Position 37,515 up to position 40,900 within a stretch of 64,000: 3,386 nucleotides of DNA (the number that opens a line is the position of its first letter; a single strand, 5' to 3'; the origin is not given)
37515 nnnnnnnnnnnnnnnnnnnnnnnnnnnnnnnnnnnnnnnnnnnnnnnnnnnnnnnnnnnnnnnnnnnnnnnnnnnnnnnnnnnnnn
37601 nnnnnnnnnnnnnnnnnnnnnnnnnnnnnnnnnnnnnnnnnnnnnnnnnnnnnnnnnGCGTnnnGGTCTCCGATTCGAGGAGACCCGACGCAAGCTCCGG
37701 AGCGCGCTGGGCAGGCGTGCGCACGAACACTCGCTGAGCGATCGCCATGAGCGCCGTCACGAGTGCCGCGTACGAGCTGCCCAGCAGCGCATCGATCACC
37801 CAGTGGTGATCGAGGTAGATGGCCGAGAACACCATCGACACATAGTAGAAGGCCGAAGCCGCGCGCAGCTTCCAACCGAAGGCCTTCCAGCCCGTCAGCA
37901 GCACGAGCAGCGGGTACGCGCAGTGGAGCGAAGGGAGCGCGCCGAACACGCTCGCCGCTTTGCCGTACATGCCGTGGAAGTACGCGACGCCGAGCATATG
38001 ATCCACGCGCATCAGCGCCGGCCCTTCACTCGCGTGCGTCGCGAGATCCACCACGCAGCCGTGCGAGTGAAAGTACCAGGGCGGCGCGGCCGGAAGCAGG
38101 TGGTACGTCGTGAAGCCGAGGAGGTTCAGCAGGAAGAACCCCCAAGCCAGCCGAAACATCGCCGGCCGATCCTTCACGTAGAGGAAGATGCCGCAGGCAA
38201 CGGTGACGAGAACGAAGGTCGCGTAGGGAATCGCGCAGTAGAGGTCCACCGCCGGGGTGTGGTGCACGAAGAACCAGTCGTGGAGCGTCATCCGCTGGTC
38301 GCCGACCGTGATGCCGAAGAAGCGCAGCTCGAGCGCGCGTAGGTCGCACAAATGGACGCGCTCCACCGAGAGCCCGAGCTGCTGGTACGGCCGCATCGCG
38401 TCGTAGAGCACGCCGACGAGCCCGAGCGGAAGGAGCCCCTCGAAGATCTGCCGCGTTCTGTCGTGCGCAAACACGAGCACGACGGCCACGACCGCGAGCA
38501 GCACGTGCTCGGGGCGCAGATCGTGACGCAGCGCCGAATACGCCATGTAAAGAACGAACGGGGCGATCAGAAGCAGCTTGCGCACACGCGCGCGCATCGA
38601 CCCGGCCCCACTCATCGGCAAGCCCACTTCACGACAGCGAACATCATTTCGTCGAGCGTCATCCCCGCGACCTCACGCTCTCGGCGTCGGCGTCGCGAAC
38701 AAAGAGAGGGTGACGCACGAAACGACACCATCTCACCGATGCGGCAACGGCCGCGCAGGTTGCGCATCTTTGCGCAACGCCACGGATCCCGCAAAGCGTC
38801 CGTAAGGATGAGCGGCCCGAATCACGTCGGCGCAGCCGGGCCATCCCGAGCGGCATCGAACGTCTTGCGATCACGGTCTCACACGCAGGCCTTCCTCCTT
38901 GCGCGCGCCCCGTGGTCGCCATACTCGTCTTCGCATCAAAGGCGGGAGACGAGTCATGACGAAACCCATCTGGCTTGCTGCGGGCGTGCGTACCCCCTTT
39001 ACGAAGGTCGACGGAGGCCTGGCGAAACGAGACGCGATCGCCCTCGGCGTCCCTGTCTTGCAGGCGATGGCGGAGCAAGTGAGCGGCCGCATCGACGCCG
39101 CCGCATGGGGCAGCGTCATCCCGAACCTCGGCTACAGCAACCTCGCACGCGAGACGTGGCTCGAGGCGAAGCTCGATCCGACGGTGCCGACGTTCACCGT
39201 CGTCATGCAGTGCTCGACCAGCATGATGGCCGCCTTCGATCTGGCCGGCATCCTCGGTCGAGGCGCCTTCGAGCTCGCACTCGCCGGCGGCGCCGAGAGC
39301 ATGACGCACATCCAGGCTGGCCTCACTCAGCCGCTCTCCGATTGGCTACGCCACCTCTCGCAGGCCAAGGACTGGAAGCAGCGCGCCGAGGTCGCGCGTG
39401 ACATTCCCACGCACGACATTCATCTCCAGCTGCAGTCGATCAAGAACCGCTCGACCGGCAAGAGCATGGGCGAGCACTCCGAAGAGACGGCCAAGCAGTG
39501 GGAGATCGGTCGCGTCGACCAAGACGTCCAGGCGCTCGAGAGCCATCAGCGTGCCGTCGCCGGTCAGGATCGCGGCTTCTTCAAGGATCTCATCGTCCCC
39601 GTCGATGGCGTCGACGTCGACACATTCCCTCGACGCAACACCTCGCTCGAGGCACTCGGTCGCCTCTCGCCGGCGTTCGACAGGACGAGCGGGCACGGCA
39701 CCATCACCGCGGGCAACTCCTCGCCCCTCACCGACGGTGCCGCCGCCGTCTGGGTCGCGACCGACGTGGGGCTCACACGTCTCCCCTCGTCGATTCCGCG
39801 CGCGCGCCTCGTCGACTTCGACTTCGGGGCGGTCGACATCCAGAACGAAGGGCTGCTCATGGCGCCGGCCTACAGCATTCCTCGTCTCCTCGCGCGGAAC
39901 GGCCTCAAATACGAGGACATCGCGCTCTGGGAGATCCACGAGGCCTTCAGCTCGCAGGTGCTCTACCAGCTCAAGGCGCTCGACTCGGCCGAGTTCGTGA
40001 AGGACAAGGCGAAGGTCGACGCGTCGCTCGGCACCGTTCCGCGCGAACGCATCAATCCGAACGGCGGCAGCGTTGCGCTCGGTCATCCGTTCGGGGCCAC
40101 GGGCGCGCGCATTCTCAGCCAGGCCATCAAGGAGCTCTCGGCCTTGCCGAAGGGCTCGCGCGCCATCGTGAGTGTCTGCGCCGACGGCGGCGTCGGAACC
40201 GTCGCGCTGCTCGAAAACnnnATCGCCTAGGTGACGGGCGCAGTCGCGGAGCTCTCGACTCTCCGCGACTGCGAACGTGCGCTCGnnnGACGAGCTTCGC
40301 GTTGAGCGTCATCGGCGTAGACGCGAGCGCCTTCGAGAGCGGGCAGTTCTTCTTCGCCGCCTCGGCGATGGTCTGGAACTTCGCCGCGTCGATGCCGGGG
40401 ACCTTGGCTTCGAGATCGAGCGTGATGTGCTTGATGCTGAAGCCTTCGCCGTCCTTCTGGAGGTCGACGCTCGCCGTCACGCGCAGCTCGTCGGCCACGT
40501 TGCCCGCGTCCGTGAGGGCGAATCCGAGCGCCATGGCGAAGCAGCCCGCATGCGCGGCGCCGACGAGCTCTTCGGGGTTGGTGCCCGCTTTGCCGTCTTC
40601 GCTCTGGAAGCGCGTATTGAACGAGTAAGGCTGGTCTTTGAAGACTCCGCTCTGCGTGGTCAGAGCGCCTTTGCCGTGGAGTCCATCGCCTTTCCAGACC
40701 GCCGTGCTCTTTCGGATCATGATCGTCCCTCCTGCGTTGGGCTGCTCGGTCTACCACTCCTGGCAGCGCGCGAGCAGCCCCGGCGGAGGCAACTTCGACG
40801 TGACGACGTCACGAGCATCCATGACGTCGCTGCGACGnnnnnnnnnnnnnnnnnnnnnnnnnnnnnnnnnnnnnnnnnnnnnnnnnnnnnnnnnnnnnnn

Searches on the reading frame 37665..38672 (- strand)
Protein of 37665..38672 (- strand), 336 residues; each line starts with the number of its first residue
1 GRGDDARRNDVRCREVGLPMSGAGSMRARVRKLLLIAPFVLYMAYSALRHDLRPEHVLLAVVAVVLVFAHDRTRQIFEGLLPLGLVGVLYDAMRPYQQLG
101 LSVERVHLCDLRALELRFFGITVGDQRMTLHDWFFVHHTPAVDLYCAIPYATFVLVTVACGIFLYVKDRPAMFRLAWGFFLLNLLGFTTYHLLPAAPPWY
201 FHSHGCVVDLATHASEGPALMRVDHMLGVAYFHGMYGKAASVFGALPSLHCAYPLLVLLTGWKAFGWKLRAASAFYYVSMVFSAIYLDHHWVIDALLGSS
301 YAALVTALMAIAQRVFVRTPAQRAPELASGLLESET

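Call 74: search_protein_families(library=pfam, proteins=[window:37665-38672:-], max_evalue=0.001)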
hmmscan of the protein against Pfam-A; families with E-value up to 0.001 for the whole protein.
window:37665-38672:- (336 aa): 1 family
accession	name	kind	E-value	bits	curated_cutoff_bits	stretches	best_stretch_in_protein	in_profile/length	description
PF14378.12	PAP2_3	-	4.2e-20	72.8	27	1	135-307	21-189/190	PAP2 superfamily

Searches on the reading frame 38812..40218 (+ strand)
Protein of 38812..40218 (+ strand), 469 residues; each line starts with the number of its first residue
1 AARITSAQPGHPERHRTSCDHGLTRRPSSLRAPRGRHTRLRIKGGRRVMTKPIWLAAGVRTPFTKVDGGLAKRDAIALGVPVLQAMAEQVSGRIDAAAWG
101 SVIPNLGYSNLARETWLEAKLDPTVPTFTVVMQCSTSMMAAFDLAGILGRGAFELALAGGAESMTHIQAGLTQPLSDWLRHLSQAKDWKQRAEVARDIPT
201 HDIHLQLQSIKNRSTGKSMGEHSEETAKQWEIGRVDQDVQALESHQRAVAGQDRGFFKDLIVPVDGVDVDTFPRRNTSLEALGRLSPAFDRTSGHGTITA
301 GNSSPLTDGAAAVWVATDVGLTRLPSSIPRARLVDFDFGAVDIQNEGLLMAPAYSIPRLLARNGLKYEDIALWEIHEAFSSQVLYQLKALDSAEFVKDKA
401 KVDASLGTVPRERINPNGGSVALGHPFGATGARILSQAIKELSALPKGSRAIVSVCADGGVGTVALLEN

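Call 74: search_protein_families(library=pfam, proteins=[window:38812-40218:+], max_evalue=0.001)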
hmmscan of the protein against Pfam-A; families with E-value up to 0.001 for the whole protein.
window:38812-40218:+ (469 aa): 4 families
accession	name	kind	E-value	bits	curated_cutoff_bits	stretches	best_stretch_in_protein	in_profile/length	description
PF00108.29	Thiolase_N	-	1.4e-43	149.6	26.4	1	56-316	4-257/260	Thiolase, N-terminal domain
PF02803.24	Thiolase_C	-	1.8e-30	105.5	27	1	330-468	4-122/123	Thiolase, C-terminal domain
PF22691.2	Thiolase_C_1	-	0.00033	20.8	28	0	353-433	21-101/144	Thiolase C-terminal domain-like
PF00109.32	ketoacyl-synt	-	0.00068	19.8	20.8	0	125-168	165-208/252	Beta-ketoacyl synthase, N-terminal domain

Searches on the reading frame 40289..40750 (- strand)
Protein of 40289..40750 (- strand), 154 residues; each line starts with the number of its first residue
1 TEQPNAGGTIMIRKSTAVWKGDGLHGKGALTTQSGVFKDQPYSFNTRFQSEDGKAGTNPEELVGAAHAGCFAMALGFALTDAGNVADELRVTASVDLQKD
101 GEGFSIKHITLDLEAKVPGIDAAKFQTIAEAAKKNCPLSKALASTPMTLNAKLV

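Call 74: search_protein_families(library=pfam, proteins=[window:40289-40750:-], max_evalue=0.001)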
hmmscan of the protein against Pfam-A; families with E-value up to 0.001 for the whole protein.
window:40289-40750:- (154 aa): 1 family
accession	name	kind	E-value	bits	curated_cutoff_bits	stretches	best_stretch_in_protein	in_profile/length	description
PF02566.24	OsmC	-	1.3e-19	70.8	27.5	1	54-147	4-97/100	OsmC-like protein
